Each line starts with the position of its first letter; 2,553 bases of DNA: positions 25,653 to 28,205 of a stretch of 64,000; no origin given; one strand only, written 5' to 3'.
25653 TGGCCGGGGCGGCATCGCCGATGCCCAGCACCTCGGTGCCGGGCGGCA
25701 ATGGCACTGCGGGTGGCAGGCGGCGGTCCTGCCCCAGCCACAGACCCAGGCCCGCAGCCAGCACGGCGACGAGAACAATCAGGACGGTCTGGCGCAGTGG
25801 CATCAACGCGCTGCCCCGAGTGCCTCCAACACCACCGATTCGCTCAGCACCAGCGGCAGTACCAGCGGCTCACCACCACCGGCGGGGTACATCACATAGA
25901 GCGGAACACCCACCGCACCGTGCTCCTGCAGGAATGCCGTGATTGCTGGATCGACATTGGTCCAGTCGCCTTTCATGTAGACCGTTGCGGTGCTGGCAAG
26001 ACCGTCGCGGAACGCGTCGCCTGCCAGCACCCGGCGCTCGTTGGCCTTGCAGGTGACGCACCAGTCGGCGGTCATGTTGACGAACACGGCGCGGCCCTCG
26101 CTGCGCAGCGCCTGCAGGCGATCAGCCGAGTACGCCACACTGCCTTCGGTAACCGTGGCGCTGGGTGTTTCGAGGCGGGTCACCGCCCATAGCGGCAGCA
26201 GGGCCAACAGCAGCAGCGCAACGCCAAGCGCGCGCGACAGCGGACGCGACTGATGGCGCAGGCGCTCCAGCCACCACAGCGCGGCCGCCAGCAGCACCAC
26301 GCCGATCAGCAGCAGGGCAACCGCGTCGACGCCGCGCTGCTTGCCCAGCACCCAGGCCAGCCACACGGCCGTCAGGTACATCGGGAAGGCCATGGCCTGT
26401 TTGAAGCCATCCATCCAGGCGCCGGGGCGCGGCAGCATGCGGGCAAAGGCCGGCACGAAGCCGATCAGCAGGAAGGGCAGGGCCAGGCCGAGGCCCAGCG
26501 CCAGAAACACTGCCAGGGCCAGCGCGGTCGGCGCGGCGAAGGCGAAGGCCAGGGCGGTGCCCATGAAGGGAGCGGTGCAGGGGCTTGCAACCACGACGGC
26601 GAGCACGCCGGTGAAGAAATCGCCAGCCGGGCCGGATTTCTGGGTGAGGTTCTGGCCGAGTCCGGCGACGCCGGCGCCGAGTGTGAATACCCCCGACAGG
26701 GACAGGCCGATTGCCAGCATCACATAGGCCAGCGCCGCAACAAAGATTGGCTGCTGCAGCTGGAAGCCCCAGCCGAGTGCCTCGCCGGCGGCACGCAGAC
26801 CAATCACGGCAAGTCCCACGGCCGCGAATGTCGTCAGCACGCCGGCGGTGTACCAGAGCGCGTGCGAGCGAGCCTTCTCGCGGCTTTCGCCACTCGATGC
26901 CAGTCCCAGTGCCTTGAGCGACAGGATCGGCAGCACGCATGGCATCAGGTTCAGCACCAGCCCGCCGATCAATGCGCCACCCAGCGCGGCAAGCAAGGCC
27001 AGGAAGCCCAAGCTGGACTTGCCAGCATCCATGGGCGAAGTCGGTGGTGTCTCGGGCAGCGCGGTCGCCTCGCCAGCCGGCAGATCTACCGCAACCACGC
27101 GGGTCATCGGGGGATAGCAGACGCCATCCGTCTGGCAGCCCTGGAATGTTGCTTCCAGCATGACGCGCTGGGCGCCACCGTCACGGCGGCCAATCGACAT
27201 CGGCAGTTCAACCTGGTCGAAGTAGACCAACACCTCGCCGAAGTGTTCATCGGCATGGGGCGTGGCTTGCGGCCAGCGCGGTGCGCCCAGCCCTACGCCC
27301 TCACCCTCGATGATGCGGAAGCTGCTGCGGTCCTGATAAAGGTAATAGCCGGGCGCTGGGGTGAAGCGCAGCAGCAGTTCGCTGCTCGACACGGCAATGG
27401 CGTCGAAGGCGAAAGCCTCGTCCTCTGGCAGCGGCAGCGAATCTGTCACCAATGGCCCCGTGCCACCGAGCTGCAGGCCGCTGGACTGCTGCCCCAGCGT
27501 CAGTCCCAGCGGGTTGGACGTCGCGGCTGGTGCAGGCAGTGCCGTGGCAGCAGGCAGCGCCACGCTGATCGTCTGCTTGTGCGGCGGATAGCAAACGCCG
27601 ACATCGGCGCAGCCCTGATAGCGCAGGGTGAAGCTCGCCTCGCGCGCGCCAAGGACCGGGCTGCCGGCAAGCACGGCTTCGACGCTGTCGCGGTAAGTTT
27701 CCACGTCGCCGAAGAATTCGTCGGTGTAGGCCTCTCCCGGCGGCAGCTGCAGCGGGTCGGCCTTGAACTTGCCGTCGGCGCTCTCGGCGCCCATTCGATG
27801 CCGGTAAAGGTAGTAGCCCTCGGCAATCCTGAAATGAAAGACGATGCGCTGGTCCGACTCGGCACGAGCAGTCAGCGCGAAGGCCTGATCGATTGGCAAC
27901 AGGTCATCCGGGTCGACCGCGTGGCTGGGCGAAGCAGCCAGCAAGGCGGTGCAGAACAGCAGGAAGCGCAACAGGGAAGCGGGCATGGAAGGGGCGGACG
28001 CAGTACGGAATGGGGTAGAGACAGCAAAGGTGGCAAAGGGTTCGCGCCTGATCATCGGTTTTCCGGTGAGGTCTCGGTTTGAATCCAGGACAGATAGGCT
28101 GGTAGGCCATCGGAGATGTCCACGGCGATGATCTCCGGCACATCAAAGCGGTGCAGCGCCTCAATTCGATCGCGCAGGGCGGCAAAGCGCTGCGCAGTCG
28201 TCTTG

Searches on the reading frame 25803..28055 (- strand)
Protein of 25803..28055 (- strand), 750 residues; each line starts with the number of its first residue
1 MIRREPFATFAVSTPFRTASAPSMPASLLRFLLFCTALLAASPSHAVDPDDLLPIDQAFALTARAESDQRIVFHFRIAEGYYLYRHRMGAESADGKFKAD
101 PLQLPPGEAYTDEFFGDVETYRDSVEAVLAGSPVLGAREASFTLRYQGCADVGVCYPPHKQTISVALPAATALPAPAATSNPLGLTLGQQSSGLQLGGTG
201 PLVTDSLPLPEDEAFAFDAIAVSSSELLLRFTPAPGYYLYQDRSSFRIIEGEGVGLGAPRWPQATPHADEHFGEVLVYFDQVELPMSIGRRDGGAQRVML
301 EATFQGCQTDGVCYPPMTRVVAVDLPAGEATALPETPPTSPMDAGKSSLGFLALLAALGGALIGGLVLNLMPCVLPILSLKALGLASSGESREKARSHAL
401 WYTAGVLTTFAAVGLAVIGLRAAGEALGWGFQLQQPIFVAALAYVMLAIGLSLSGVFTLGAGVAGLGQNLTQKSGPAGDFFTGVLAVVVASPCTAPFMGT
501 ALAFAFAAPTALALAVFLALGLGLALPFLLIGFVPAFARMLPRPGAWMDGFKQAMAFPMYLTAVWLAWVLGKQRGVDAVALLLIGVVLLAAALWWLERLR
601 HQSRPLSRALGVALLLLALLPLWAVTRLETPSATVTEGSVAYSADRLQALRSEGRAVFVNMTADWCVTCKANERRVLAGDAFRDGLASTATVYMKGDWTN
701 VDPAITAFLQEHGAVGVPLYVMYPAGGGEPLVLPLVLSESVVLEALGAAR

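Call 64: search_protein_families(library=pfam, proteins=[window:25803-28055:-], max_evalue=0.0001)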
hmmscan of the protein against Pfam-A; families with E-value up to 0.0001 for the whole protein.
window:25803-28055:- (750 aa): 3 families
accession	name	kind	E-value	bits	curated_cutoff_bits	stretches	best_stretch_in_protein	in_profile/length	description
PF11412.14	DsbD_N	-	1.5e-59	199.7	25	2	208-323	4-117/119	Thiol:disulfide interchange protein DsbD, N-terminal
PF02683.22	DsbD_TM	-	1.8e-18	67.1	27.1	1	356-567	3-215/219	Cytochrome C biogenesis protein transmembrane domain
PF13899.12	Thioredoxin_7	-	9.8e-15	54.9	27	1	643-725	6-83/83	Thioredoxin-like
